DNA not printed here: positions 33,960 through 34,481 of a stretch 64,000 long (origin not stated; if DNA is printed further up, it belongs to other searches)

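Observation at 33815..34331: Two translationally coupled small ORFs (73 aa Gly-rich; 97 aa single-TM coiled-coil) inserted between type III mod and res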

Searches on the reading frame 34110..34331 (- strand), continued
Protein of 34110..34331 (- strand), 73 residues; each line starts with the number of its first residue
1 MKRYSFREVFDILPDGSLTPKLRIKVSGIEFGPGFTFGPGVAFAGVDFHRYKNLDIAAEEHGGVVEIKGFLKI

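Call 30: find_related_loci(query=A2, collection=metagenome_contigs, flank=8000)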
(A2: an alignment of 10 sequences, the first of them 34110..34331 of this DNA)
Query A2 (73 aa) in metagenome_contigs; peptide patterns used: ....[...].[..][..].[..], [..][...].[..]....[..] (x = any residue, [..] = any of these).
273 stretches matched a pattern; 86 encode a relative of the query (tblastn E <= 1e-3); the best 80 are kept; 80 distinct loci.
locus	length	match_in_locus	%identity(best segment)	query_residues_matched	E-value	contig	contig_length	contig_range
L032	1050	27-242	64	1-72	4e-30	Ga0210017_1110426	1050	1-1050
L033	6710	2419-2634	60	1-72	3e-27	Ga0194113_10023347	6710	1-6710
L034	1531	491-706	60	1-72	3e-27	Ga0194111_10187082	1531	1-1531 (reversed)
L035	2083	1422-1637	63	1-72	1e-25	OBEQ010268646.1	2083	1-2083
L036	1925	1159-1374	63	1-72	1e-25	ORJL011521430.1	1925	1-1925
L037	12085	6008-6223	60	1-72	2e-24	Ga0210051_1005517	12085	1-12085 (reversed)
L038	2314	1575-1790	60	1-72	2e-24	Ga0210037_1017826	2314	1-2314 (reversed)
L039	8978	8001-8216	60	1-72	2e-24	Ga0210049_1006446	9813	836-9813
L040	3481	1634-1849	58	1-72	3e-24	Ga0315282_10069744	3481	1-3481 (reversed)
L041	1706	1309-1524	60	1-72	5e-24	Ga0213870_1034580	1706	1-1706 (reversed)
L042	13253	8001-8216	56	1-72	5e-24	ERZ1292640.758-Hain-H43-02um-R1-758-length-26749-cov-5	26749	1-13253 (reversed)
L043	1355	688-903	57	1-72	3e-24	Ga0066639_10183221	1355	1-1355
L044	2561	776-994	59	1-72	7e-24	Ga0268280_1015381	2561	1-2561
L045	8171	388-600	59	2-72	7e-24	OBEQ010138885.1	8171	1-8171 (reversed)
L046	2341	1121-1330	56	3-72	6e-24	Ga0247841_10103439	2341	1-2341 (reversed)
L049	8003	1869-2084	57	1-72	2e-22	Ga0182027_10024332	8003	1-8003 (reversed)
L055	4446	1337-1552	54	1-72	5e-22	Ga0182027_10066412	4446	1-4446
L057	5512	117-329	54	2-72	5e-22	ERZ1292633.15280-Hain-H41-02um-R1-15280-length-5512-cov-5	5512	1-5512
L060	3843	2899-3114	56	1-72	9e-22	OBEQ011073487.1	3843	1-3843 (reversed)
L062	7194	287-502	56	1-72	1e-21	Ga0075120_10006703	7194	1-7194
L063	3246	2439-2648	57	1-70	1e-21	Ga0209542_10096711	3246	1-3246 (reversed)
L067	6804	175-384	57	3-72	2e-21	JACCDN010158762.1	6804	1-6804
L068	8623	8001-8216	51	1-72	3e-21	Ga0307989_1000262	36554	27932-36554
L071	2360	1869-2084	57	1-72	4e-21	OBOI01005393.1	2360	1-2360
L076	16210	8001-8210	50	3-72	1e-20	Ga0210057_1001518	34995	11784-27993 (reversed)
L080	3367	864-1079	54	1-72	3e-20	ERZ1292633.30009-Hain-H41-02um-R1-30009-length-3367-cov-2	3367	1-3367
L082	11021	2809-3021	54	2-72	5e-20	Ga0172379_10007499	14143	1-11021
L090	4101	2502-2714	55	3-72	2e-19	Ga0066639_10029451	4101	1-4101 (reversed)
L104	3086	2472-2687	49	4-72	4e-17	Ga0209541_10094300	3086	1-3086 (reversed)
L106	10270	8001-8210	49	3-72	6e-17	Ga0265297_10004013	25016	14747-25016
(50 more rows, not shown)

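Call 35: search_protein_families(library=pfam, alignment_id=A3, max_evalue=0.00001)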
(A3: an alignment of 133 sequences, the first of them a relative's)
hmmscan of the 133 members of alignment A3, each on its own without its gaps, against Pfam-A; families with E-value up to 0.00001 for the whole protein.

A. member 1, L001:6645-7733:+ (362 aa): 1 family
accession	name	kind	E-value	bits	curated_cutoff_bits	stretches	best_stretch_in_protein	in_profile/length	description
PF14072.11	DndB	-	1.8e-09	37.6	29.1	1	5-295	1-283/338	DNA-sulfur modification-associated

B. families by the number of members that match (of 133 scanned): 131 families (the first 25 are shown)
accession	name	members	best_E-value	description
PF04851.21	ResIII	5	3.1e-45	Type III restriction enzyme, res subunit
PF04002.20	RadC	5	3e-43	RadC-like JAB domain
PF07669.17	Eco57I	5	1.4e-31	Eco57I restriction-modification methylase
PF20582.4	UPF0758_N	5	2.3e-27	UPF0758 N-terminal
PF02384.22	N6_Mtase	4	1.2e-58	N-6 DNA Methylase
PF01555.25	N6_N4_Mtase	4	1.3e-44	DNA methylase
PF01420.25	Methylase_S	4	1.9e-29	Type I restriction modification DNA specificity domain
PF00590.25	TP_methylase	3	2.7e-30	Tetrapyrrole (Corrin/Porphyrin) Methylases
PF13588.12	HSDR_N_2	3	2.1e-25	Type I restriction enzyme R protein N terminus (HSDR_N)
PF00270.35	DEAD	3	2.2e-22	DEAD/DEAH box helicase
PF20979.2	Arginosuc_syn_C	2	4.1e-75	Arginosuccinate synthase C-terminal domain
PF22518.2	DUF6997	2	7.5e-51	Domain of unknown function (DUF6997)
PF00004.35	AAA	2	2.3e-42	ATPase family associated with various cellular activities (AAA)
PF17759.6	tRNA_synthFbeta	2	1.4e-31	Phenylalanyl tRNA synthetase beta chain CLM domain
PF13302.13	Acetyltransf_3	2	1e-27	Acetyltransferase (GNAT) domain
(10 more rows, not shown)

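Call 36: search_protein_families(library=pfam, proteins=[L033:1108-2412:+, L033:2998-5973:+, L035:342-1418:+, L036:385-1155:+, L037:4813-5994:+, L063:1488-2432:+, L068:6784-7971:+, L071:719-1867:+, L090:2-2497:+, L104:1576-2442:+], max_evalue=0.001)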
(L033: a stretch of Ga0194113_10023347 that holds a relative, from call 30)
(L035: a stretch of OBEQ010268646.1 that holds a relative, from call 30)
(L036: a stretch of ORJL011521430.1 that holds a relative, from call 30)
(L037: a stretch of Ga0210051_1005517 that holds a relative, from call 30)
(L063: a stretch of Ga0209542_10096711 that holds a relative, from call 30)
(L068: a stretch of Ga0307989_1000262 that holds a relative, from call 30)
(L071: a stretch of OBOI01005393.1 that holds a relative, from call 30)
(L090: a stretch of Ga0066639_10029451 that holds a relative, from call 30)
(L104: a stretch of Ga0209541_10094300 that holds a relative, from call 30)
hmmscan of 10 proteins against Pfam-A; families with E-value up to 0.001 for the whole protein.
L033:1108-2412:+ (434 aa): 1 family
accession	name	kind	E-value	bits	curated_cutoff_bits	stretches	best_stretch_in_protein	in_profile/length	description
PF01420.25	Methylase_S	-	5.4e-17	62.9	22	1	236-412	3-162/168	Type I restriction modification DNA specificity domain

L033:2998-5973:+ (991 aa): 6 families
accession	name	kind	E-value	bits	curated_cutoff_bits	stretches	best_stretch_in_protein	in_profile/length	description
PF18766.7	SWI2_SNF2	-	1.2e-26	94.2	26.7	1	288-509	1-191/221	SWI2/SNF2 ATPase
PF04313.20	HSDR_N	-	7.7e-14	52.4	25.1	1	127-214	108-195/198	Type I restriction enzyme R protein N terminus (HSDR_N)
PF04851.21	ResIII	-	1.3e-13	51.7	22.5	1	285-434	4-146/164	Type III restriction enzyme, res subunit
PF00270.35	DEAD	-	2.9e-10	40.6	26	1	305-476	13-166/167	DEAD/DEAH box helicase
PF22679.2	T1R_D3-like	-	8.6e-10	39.7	27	1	636-696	97-156/158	Type I restriction enzyme subunit R domain 3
PF13191.12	AAA_16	-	0.00066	20.7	32.6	0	283-428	2-147/167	AAA ATPase domain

L035:342-1418:+ (358 aa): 1 family
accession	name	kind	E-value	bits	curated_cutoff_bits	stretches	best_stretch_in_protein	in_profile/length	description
PF09516.16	RE_CfrBI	-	9.8e-19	68.1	25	1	30-266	2-242/257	CfrBI restriction endonuclease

L036:385-1155:+ (256 aa): 2 families
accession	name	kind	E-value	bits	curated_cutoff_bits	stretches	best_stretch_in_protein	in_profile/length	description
PF22518.2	DUF6997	-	9.8e-50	169.5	27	1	83-251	2-174/175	Domain of unknown function (DUF6997)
PF22515.2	DUF6996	-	9.1e-23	80.5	27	1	5-81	2-71/71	Domain of unknown function (DUF6996)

L037:4813-5994:+ (393 aa): 1 family
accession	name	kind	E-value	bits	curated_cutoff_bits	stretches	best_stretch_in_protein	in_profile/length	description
PF02086.21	MethyltransfD12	-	7.4e-22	78.7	22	1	8-222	1-189/253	D12 class N6 adenine-specific DNA methyltransferase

L063:1488-2432:+ (314 aa): 1 family
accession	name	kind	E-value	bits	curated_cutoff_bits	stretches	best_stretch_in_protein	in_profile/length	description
PF03320.18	FBPase_glpX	-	1.2e-124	415.7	27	1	3-309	1-307/307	Bacterial fructose-1,6-bisphosphatase, glpX-encoded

L068:6784-7971:+ (395 aa): 2 families
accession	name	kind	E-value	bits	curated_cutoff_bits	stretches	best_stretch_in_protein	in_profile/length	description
PF20979.2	Arginosuc_syn_C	-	4.1e-75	252.6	27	1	180-390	1-211/219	Arginosuccinate synthase C-terminal domain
PF00764.25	Arginosuc_synth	-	4.9e-54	183.2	27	1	6-171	1-162/162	Arginosuccinate synthase N-terminal HUP domain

L071:719-1867:+ (382 aa): 1 family
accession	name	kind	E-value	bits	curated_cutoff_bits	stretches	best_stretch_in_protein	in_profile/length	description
PF01420.25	Methylase_S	-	1.9e-29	103.4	22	2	1-169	1-163/168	Type I restriction modification DNA specificity domain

L090:2-2497:+ (831 aa): 8 families
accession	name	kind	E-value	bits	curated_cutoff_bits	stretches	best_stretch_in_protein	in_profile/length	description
PF02384.22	N6_Mtase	-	1.2e-58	199.4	20.4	1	131-451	6-308/311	N-6 DNA Methylase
PF01420.25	Methylase_S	-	4.4e-23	82.7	22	2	646-805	3-154/168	Type I restriction modification DNA specificity domain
PF07669.17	Eco57I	-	2.8e-11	44.3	25.3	1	223-352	3-170/171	Eco57I restriction-modification methylase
PF01170.24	UPF0020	-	1.3e-08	35.2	22.3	1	161-276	20-132/197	RMKL-like, methyltransferase domain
PF12161.14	HsdM_N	-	8.2e-07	30.1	24.5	1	9-121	5-135/135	HsdM N-terminal domain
PF05175.20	MTS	-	8.7e-07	29.2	23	1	222-279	57-112/170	Methyltransferase small domain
PF13847.12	Methyltransf_31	-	1.6e-06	28.3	27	1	170-272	4-81/145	Methyltransferase domain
PF20473.4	MmeI_Mtase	-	5.9e-05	22.8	27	1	172-246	22-88/259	MmeI, DNA-methyltransferase domain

L104:1576-2442:+ (288 aa): 0 families

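Call 37: search_protein_families(library=pfam, proteins=[L007:8624-9673:+, L015:8578-9342:+, L044:1360-2016:+, L045:969-1766:+, L046:1684-2340:+, L049:2430-3095:+, L055:1882-2418:+, L062:873-1955:+, L067:727-4740:+, L021:7381-7992:+], max_evalue=0.001)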
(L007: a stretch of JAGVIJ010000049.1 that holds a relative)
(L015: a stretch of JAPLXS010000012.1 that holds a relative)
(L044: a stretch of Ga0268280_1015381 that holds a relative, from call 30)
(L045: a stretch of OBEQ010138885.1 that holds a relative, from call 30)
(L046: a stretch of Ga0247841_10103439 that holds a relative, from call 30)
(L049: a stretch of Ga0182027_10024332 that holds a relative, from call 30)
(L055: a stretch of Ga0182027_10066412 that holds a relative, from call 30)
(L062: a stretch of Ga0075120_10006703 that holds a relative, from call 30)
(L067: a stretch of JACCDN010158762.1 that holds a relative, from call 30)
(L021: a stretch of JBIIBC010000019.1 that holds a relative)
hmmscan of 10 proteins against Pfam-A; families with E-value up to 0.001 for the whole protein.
L007:8624-9673:+ (350 aa): 0 families

L015:8578-9342:+ (254 aa): 2 families
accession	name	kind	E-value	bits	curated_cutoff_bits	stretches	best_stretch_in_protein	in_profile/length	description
PF06044.18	DpnI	-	3.6e-73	245.6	26.7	1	1-179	1-182/183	Dam-replacing family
PF17726.7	DpnI_C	-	1.8e-33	114.9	23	1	184-252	1-69/70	Dam-replacing HTH domain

L044:1360-2016:+ (218 aa): 1 family
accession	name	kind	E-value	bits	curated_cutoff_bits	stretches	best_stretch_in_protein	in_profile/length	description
PF13643.11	DUF4145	-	2.7e-13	50.2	23.1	1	127-201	13-88/88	Domain of unknown function (DUF4145)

L045:969-1766:+ (265 aa): 3 families
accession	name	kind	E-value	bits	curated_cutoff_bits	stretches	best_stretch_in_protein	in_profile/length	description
PF04471.18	Mrr_cat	-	7e-30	104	21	1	145-251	2-112/115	Restriction endonuclease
PF22722.2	NA-iREase1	-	2.2e-12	47.3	27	1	152-243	1-94/106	NACHT-associated inactive Restriction Endonuclease 1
PF13156.12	Mrr_cat_2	-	0.00066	20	22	0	174-238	27-96/127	Restriction endonuclease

L046:1684-2340:+ (219 aa): 1 family
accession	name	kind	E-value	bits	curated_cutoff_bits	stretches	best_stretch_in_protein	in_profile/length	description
PF00579.31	tRNA-synt_1b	-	5.2e-54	184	21.1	1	35-215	3-177/292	tRNA synthetases class I (W and Y)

L049:2430-3095:+ (221 aa): 2 families
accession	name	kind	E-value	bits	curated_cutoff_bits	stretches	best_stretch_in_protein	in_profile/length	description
PF10544.15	T5orf172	-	3e-15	57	20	1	4-90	2-100/101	T5orf172 domain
PF13455.12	MUG113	-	2e-14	54.4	22.3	1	17-89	1-72/73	Meiotically up-regulated gene 113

L055:1882-2418:+ (178 aa): 3 families
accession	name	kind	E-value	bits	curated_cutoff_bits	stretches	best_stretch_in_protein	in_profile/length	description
PF13302.13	Acetyltransf_3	-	1e-27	98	25.4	1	9-149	2-138/138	Acetyltransferase (GNAT) domain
PF13420.13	Acetyltransf_4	-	3.5e-14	53.5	24.3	1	11-167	1-153/155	Acetyltransferase (GNAT) domain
PF00583.31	Acetyltransf_1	-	5.4e-09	36.8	20.7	1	37-148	5-116/116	Acetyltransferase (GNAT) family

L062:873-1955:+ (360 aa): 2 families
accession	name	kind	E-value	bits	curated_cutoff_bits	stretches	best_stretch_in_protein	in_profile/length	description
PF02481.21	DNA_processg_A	-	2.7e-74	249.4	29.6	1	70-277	2-210/212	DNA recombination-mediator protein A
PF17782.7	DprA_WH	-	1.3e-13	51.2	22.9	1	303-354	9-60/61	DprA winged helix domain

L067:727-4740:+ (1337 aa): 4 families
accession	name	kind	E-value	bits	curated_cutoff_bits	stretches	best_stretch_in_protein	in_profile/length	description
PF04851.21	ResIII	-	1e-16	61.7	22.5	1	150-323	2-163/164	Type III restriction enzyme, res subunit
PF07669.17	Eco57I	-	1.2e-14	55.2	25.3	1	928-1068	1-171/171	Eco57I restriction-modification methylase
PF18766.7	SWI2_SNF2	-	4.6e-05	23.6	26.7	1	156-328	2-161/221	SWI2/SNF2 ATPase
PF10544.15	T5orf172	-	0.00091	20.1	20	0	19-128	1-98/101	T5orf172 domain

L021:7381-7992:+ (203 aa): 1 family
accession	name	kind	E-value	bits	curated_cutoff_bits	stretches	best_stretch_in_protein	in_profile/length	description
PF02397.22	Bac_transf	-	2.3e-59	200.4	27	1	7-181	1-178/179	Bacterial sugar transferase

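Call 41: fold_search(model_id=the predicted structure, library=viral)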
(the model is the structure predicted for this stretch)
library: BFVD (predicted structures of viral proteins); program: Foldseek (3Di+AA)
matches with E <= 10: 135; with E <= 0.001: 0
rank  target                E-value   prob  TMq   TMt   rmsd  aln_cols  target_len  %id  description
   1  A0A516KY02            9.9e-01  0.10  0.34  0.25   7.6        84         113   17  (no name in the UniProt tables at hand)
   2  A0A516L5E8            1.3e+00  0.02  0.17  0.20   9.3        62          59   21  (no name in the UniProt tables at hand)
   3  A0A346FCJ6            1.4e+00  0.18  0.26  0.28   7.2        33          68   27  Uncharacterized protein [Gordonia phage Fryberger]
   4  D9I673                1.8e+00  0.23  0.42  0.39   3.9        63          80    6  Uncharacterized protein [Acinetobacter phage 133]
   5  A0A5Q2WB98            2.1e+00  0.09  0.35  0.38   5.7        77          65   12  (no name in the UniProt tables at hand)
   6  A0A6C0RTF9            2.2e+00  0.07  0.28  0.41   6.2        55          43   16  Uncharacterized protein [Streptomyces phage JXY1]
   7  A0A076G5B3            2.3e+00  0.05  0.27  0.13   9.8        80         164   14  Uncharacterized protein [Vibrio phage ICP2_2011_A]
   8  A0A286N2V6            2.5e+00  0.01  0.18  0.18  11.3        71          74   11  Uncharacterized protein [Arthrobacter phage Colucci]
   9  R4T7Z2                2.7e+00  0.04  0.25  0.22   6.6        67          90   15  (no name in the UniProt tables at hand)
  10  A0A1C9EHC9            3.1e+00  0.06  0.28  0.07   8.4        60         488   15  Minor tail protein [Mycobacterium phage Tonenili]
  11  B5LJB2                3.1e+00  0.01  0.17  0.15  12.6        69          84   14  Uncharacterized protein [Mycobacterium phage Myrna]
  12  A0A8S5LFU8            3.5e+00  0.10  0.35  0.08   4.8        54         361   17  Uncharacterized protein [Myoviridae sp. ctHP32]
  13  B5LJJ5                3.5e+00  0.07  0.26  0.08   8.2        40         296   25  Uncharacterized protein [Mycobacterium phage Myrna]
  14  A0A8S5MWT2            3.5e+00  0.03  0.27  0.15   9.3        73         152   20  Dec protein, OB-Fold, Decoration, VIRAL PROTEIN [Siphoviridae sp. ct91l7]
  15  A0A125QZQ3            3.7e+00  0.06  0.32  0.05   6.9        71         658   14  LEF4-like protein [Glossina hytrovirus (isolate Glossina pallidipes/Ethiopia/Seibersdorf/-)]
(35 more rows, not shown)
